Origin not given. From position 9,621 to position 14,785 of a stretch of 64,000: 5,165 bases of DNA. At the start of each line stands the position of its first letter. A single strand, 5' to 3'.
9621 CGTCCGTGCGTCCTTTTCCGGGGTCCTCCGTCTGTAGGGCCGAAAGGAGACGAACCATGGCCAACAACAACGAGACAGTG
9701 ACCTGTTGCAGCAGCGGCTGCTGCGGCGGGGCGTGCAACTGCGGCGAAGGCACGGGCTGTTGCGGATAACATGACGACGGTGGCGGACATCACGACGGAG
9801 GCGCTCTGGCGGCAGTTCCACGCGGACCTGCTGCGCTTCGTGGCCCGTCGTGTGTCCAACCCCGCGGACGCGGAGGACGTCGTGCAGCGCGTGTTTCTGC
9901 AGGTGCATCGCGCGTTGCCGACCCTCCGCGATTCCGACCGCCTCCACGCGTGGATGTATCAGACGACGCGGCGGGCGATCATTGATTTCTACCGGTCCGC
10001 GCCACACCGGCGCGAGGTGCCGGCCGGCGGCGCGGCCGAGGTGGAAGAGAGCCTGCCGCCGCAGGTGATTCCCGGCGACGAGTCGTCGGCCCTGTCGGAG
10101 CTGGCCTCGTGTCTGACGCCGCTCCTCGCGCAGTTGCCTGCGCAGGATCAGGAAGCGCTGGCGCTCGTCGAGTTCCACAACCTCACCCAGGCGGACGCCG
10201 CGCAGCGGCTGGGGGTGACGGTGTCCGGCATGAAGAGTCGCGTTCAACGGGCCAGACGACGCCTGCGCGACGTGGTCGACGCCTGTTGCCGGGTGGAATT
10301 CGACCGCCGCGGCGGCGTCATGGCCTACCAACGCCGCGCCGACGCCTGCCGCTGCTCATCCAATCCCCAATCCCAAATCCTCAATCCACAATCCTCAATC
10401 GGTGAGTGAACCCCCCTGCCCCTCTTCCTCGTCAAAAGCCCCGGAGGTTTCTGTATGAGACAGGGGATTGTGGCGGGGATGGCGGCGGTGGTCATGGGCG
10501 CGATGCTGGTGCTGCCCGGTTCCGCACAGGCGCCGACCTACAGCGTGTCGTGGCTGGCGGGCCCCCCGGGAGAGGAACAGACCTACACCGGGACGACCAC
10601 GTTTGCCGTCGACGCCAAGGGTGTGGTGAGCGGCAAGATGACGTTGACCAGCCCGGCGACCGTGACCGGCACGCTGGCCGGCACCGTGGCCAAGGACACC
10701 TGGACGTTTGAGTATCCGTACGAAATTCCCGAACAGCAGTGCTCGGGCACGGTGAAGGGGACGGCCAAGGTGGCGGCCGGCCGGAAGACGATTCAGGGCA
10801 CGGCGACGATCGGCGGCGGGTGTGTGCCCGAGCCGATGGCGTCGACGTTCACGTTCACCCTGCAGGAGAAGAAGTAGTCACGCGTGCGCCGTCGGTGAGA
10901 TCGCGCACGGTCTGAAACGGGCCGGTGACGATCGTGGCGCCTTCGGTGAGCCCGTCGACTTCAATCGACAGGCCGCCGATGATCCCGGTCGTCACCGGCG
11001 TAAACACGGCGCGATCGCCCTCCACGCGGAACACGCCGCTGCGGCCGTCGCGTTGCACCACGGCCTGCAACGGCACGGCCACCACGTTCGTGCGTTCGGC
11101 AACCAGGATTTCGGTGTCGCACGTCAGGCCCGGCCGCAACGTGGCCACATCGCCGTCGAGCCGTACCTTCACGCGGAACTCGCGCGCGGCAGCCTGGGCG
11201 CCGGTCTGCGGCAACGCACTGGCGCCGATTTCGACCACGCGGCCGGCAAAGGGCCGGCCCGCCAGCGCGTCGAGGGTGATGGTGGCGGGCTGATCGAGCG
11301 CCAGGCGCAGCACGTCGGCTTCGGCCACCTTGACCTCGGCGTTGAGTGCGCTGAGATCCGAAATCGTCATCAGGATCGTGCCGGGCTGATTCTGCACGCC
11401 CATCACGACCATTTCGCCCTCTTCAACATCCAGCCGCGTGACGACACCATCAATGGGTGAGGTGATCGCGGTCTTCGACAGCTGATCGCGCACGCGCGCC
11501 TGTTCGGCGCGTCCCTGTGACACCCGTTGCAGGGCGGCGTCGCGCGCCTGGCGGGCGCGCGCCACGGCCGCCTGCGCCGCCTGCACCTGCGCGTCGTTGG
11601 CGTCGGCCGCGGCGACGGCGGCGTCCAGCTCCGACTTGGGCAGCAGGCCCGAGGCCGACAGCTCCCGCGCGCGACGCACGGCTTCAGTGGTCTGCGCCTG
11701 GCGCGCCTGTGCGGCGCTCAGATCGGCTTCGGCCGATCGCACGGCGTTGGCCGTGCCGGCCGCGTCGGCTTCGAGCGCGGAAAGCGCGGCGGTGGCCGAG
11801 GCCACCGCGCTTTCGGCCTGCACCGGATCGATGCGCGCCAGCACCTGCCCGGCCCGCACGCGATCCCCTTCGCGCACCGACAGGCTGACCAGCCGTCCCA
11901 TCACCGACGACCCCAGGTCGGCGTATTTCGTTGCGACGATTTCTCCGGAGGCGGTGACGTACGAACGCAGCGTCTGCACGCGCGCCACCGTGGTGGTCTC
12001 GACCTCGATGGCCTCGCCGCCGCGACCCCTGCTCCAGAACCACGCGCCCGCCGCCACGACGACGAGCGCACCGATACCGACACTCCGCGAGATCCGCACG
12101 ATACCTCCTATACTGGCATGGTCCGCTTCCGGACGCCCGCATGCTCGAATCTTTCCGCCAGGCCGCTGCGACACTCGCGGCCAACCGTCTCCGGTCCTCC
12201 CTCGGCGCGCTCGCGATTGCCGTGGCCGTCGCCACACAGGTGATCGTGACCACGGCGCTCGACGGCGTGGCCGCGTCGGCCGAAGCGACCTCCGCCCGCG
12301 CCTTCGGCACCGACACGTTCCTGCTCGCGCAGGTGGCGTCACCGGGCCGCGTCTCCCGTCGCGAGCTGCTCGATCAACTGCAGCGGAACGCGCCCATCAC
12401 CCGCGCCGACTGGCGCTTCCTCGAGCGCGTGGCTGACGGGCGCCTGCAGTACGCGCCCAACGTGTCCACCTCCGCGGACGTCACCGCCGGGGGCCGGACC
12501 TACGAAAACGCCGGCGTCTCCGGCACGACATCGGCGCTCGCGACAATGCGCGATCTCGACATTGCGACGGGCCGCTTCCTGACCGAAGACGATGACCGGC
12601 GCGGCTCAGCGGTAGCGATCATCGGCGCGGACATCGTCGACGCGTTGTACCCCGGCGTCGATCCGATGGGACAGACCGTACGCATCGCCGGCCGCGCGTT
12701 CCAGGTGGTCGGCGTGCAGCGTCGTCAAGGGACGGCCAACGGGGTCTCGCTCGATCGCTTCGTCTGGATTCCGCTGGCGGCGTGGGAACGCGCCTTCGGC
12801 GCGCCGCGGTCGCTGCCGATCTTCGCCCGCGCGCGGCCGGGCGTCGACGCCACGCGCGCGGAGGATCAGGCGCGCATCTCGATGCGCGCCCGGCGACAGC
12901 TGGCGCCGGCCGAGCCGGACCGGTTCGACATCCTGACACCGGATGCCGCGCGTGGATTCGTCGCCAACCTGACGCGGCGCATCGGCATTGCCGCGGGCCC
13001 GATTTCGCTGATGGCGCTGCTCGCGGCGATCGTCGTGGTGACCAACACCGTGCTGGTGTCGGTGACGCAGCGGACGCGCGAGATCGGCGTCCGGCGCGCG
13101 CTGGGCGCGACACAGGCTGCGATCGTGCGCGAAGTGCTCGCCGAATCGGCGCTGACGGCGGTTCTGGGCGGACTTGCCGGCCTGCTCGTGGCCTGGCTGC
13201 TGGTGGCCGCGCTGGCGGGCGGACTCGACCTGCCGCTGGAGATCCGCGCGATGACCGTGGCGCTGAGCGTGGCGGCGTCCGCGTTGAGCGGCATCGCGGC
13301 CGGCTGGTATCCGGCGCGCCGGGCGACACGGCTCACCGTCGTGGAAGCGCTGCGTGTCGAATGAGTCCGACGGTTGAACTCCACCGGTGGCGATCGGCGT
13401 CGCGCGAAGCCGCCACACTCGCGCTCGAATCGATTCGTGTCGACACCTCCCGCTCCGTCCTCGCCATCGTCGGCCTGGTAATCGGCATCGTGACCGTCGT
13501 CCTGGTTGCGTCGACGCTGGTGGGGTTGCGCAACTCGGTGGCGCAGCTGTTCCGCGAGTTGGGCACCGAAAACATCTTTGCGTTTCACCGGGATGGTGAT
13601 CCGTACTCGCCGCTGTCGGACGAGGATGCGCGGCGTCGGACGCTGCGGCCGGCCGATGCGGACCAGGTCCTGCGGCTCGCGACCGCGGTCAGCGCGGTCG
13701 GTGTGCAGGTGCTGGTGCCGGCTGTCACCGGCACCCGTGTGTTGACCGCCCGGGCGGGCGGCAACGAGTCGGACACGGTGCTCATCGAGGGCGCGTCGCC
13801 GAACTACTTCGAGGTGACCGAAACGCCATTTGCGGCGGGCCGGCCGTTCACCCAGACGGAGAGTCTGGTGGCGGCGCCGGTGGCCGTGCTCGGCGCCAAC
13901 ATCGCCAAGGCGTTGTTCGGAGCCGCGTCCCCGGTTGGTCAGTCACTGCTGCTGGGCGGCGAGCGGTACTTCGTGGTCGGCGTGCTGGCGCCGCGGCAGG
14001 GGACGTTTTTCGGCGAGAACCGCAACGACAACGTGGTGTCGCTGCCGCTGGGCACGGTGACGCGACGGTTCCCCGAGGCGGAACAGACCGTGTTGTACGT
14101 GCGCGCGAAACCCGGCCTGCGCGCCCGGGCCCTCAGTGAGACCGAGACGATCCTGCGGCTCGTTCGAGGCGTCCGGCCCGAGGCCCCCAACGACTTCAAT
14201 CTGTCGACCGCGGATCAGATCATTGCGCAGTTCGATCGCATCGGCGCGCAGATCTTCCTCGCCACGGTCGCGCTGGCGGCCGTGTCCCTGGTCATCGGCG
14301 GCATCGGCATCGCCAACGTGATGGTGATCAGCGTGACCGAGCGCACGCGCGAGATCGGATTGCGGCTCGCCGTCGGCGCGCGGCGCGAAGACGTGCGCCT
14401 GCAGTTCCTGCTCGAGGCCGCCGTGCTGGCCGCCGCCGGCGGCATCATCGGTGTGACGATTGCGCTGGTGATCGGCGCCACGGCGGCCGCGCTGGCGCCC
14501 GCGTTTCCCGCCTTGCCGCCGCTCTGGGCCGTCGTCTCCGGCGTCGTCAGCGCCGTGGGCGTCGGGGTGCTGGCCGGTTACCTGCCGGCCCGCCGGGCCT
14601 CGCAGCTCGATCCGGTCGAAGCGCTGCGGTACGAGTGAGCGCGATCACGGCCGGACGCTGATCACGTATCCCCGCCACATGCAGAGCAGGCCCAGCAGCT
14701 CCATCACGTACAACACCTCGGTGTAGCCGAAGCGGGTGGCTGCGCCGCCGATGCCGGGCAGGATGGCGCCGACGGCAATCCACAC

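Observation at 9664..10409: Unannotated 30-aa Cys-rich (metallothionein-like) ORF translationally coupled to a CorE-like ECF sigma factor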

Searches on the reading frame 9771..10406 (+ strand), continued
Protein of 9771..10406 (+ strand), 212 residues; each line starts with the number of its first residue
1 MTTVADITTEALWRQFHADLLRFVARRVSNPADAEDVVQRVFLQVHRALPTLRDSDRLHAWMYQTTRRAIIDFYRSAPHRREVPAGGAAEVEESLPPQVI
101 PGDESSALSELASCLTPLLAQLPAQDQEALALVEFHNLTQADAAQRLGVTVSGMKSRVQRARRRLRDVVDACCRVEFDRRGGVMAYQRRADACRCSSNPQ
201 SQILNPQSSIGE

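Call 51: find_encoding_contigs(protein=P0007, flank=2500, max_places=2)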
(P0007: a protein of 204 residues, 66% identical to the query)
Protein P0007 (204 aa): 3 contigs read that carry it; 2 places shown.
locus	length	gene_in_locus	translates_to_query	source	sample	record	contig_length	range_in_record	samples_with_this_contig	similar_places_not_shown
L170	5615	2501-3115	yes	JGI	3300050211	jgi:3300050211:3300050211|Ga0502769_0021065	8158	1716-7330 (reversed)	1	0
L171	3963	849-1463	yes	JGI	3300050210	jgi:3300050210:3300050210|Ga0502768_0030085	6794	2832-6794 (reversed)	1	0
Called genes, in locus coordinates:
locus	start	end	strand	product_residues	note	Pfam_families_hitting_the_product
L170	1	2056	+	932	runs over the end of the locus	PF02012:BNR (faint), PF13088:BNR_2 (faint), PF15902:Sortilin-Vps10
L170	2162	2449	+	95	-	-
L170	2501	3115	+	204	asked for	PF07638:Sigma70_ECF, PF04542:Sigma70_r2, PF08281:Sigma70_r4_2, PF04545:Sigma70_r4 (weak)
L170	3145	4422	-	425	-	PF25919:BSH_CusB (faint), PF01551:Peptidase_M23 (faint), PF25997:BSH_YhbJ (faint), PF00364:Biotin_lipoyl (faint), PF25917:BSH_RND, PF25954:Beta-barrel_RND_2 (weak), PF25990:Beta-barrel_YknX, PF25989:YknX_C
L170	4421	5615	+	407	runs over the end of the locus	PF12704:MacB_PCD, PF02687:FtsX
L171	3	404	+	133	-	?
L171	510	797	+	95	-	-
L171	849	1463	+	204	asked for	PF07638:Sigma70_ECF, PF04542:Sigma70_r2, PF08281:Sigma70_r4_2, PF04545:Sigma70_r4 (weak)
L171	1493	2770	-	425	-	PF25919:BSH_CusB (faint), PF25997:BSH_YhbJ (faint), PF00364:Biotin_lipoyl (faint), PF25917:BSH_RND, PF25984:BSH_YknX (weak), PF25954:Beta-barrel_RND_2 (weak), PF25990:Beta-barrel_YknX, PF25989:YknX_C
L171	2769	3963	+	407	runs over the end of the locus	PF12704:MacB_PCD, PF02687:FtsX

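Call 66: search_solved_structures(query=window:9771-10406:+, max_evalue=0.001)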
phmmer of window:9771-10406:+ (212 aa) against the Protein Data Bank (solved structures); distinct sequences matched with E-value up to 0.001: 21.
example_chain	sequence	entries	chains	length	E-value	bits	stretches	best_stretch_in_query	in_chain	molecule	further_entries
6dv9_F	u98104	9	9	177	1.9e-11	47.2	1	10-167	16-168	ECF RNA polymerase sigma factor SigL | RNA polymerase sigma factor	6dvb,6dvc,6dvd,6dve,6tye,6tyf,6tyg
9m9d_F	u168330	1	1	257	5.5e-11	45.7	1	12-170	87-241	ECF RNA polymerase sigma factor SigE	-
9m9e_F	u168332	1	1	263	5.9e-11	45.6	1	12-170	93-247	ECF RNA polymerase sigma factor SigE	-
9m98_F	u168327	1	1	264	5.9e-11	45.6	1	12-170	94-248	ECF RNA polymerase sigma factor SigE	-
8z6g_B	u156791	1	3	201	4.6e-10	42.7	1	15-169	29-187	RNA polymerase sigma factor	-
6in7_B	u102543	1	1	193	4.9e-10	42.6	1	15-167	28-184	RNA polymerase sigma-H factor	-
6jcy_F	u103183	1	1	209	7.9e-09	38.6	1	24-175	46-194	ECF RNA polymerase sigma factor SigH,ECF RNA polymerase sigma factor SigE,ECF RNA polymera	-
4cxf_A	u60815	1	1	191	2.8e-08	36.8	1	21-171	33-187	RNA POLYMERASE SIGMA FACTOR CNRH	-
1or7_A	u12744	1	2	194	7.1e-08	35.5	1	22-169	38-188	RNA polymerase sigma-E factor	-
5zx2_F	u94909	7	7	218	7.1e-08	35.5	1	24-174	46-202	ECF RNA polymerase sigma factor SigH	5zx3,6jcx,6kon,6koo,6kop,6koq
6jbq_F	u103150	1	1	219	1e-07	35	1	22-169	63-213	ECF RNA polymerase sigma-E factor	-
9isn_F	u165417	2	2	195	1.3e-07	34.7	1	10-168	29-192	ECF sigma factor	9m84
4nqw_A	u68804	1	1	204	3.5e-07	33.3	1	24-171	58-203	ECF RNA polymerase sigma factor SigK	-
1h3l_A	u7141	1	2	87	9e-07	31.9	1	20-77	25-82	RNA POLYMERASE SIGMA FACTOR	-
7qh5_A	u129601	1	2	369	1.1e-06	31.6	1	11-167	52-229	RNA polymerase sigma factor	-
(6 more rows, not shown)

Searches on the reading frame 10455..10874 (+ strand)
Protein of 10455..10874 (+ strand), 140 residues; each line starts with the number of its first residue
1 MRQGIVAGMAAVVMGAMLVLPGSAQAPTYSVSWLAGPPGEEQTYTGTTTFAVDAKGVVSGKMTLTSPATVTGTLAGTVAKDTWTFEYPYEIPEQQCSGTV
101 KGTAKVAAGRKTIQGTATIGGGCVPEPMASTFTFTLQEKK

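Call 3: search_protein_families(library=pfam, proteins=[window:10455-10874:+], max_evalue=0.1)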
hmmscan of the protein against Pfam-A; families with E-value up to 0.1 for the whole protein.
window:10455-10874:+ (140 aa): 0 families

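Call 4: search_protein_families(library=ncbifam, proteins=[window:10455-10874:+], max_evalue=0.1)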
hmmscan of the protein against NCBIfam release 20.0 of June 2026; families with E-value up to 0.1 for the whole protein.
window:10455-10874:+ (140 aa): 0 families

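Call 72: find_homologous_proteins(query=window:10455-10874:+, max_evalue=0.00001)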
Query window:10455-10874:+ (140 aa): 97 proteins with E <= 0.00001 among 142 candidates.
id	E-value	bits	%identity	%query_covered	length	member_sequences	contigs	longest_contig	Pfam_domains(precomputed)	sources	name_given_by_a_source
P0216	1.4e-78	280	95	100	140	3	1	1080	-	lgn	-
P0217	5.0e-65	236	77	100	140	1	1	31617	-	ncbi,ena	-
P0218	2.6e-62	227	72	100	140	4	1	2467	-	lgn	-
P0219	4.6e-61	223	73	100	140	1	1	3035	-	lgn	-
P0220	6.9e-61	222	74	100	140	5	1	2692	-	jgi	-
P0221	1.0e-59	219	71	100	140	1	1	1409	-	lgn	-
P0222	2.2e-57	211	73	99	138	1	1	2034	-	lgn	-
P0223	3.5e-57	210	68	100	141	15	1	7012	-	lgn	-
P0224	4.1e-57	210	70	99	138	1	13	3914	-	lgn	-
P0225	1.7e-56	208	66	100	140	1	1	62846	-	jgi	jgi:hypothetical protein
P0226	2.2e-56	208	72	88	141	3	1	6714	-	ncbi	-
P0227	5.4e-56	206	75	86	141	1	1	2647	-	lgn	-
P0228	2.9e-55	204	67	100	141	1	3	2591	-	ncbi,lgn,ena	-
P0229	3.3e-55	204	73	86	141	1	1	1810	-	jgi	jgi:hypothetical protein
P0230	5.3e-55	203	67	100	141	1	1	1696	-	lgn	-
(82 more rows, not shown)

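Call 80: predict_structure(alignment_id=A5)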
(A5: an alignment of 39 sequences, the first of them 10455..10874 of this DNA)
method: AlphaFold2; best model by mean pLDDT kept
length: 140 residues; sequences in the alignment: 39
mean_pLDDT: 87.0   pTM: 0.75
mean pLDDT of the five models: 87.0, 86.4, 86.2, 84.8, 84.6
residues with pLDDT >= 90: 101; 70-90: 14; 50-70: 13; < 50: 12
segments of 3 or more residues with pLDDT < 50: 1-9
pLDDT, mean of each block of 10 residues (from residue 1): 46 50 79 94 97 95 97 97 98 96 93 97 90 89
secondary structure, 60 per line:
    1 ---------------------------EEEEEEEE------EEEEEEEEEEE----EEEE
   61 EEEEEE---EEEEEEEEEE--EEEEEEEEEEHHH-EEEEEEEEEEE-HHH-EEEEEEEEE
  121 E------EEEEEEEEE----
elements in order: E28-35 E42-52 E57-66 E70-79 E82-91 E96-106 E112-121 E128-136

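Call 82: fold_search(model_id=the predicted structure, library=pdb)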
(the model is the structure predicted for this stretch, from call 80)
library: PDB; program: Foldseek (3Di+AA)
matches with E <= 10: 1239; with E <= 0.001: 1
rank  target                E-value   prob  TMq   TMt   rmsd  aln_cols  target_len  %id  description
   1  6czg_A                6.3e-04  1.00  0.59  0.71   3.2       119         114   18  Structure of a redesigned beta barrel, b11L5F_LGL (released 2018-09-19)
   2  6czi_A                1.4e-03  1.00  0.56  0.70   3.5       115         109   16  Structure of a redesigned beta barrel, mFAP1, bound to DFHBI (released 2018-09-19)
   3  6ohh_B                1.9e-03  1.00  0.58  0.63   3.6       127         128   15  Structure of EF1p2_mFAP2b bound to DFHBI (released 2020-04-08)
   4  6d0t_B                4.1e-03  1.00  0.55  0.69   3.5       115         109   12  De novo design of a fluorescence-activating beta barrel - BB1 (released 2018-09-19)
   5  2a13                  4.9e-03  0.99  0.41  0.38   7.6       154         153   12  X-ray structure of protein from Arabidopsis thaliana AT1G79260 (released 2005-07-12)
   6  4ymy                  5.4e-03  1.00  0.45  0.42  10.3       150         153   11  Crystal structure of mutant nitrobindin M75A/H76L/Q96C/M148L/H158A (NB11) from Arabidopsis thaliana (released 2015-12-30)
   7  3wjd                  5.4e-03  1.00  0.42  0.39  10.4       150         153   12  Crystal structure of mutant nitrobindin F44W/M75L/H76L/Q96C/M148L/H158L (NB5) from Arabidopsis thaliana (released 2014-04-02)
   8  6czj_B                5.7e-03  1.00  0.61  0.76   2.7       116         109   16  Structure of a redesigned beta barrel, b10 (released 2018-09-19)
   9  2fr2                  5.7e-03  1.00  0.43  0.39   6.0       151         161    9  Crystal Structure of Rv2717c from M. tuberculosis (released 2006-01-31)
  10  6czh_B                6.4e-03  1.00  0.51  0.62   4.3       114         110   18  Structure of a redesigned beta barrel, mFAP0, bound to DFHBI (released 2018-09-19)
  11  3wje_B                7.6e-03  1.00  0.46  0.42   5.7       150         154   10  Crystal structure of mutant nitrobindin M75W/H76L/Q96C/M148L/H158L (NB6) from Arabidopsis thaliana (released 2014-04-02)
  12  3rwx                  7.6e-03  1.00  0.46  0.29   4.6       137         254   14  Crystal structure of a putative outer membrane protein (BF2706) from Bacteroides fragilis NCTC 9343 at 2.40 A resolution (released 2011-06-08)
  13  7bbm                  8.5e-03  1.00  0.46  0.43   6.7       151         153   11  Mutant nitrobindin M75L/H76L/Q96C/M148L (NB4H) from Arabidopsis thaliana with cofactor MnPPIX (released 2021-05-26)
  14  5ixh_B                9.4e-03  1.00  0.51  0.45   5.5       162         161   10  Crystal Structure of Burkholderia cenocepacia BcnA (released 2017-03-22)
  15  6s8v_C                9.4e-03  0.99  0.42  0.35   7.2       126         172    9  Structure of the high affinity Anticalin P3D11 in complex with the human CD98 heavy chain ectodomain (released 2020-03-04)
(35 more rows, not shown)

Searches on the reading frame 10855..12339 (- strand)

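Call 86: search_protein_families(library=pfam, proteins=[window:10855-12339:-], max_evalue=0.001)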
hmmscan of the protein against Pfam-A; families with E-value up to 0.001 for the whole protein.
window:10855-12339:- (494 aa): 5 families
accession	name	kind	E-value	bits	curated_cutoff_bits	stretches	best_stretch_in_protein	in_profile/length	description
PF16576.10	HlyD_D23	-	1.5e-19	70.6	30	1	128-405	6-212/214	Barrel-sandwich domain of CusB or HlyD membrane-fusion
PF13437.12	HlyD_3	-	7.7e-16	59.2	22.2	1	292-404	2-106/106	HlyD family secretion protein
PF13533.13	Biotin_lipoyl_2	-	4e-12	46.1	29.8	1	144-171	5-32/32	Biotin-lipoyl like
PF01551.29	Peptidase_M23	-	1.4e-05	25.6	28.7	0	118-171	21-73/96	Peptidase family M23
PF00364.28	Biotin_lipoyl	-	2.3e-05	24.6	22.1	0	141-170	7-36/73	Biotin-requiring enzyme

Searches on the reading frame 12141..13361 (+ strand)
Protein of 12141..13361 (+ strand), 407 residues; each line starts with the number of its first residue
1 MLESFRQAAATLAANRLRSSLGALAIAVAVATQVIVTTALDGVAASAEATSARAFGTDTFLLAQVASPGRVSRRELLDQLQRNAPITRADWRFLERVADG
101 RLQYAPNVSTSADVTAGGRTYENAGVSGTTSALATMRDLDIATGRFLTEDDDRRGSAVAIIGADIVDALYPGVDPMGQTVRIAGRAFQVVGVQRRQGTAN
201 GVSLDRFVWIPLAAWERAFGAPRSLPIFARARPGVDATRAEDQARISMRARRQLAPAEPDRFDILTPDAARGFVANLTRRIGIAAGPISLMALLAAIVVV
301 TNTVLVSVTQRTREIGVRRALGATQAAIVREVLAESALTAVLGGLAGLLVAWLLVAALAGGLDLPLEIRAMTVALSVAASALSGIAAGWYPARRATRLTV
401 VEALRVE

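Call 86: search_protein_families(library=pfam, proteins=[window:12141-13361:+], max_evalue=0.001)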
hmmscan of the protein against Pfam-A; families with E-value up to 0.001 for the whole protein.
window:12141-13361:+ (407 aa): 2 families
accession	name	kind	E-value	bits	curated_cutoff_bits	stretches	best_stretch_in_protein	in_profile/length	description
PF12704.14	MacB_PCD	-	1.6e-28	100.9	27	1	23-245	5-205/207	MacB-like periplasmic core domain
PF02687.27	FtsX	-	2.6e-19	69.9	25.5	1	288-399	3-119/120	FtsX-like permease C-terminal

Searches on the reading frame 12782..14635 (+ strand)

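Call 86: search_protein_families(library=pfam, proteins=[window:12782-14635:+], max_evalue=0.001)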
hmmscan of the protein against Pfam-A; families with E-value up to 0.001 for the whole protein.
window:12782-14635:+ (618 aa): 2 families
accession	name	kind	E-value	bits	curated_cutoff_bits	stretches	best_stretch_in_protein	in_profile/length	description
PF12704.14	MacB_PCD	-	1.6e-33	117.2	27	1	225-452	1-201/207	MacB-like periplasmic core domain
PF02687.27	FtsX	-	1.9e-19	70.3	25.5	1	497-611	2-120/120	FtsX-like permease C-terminal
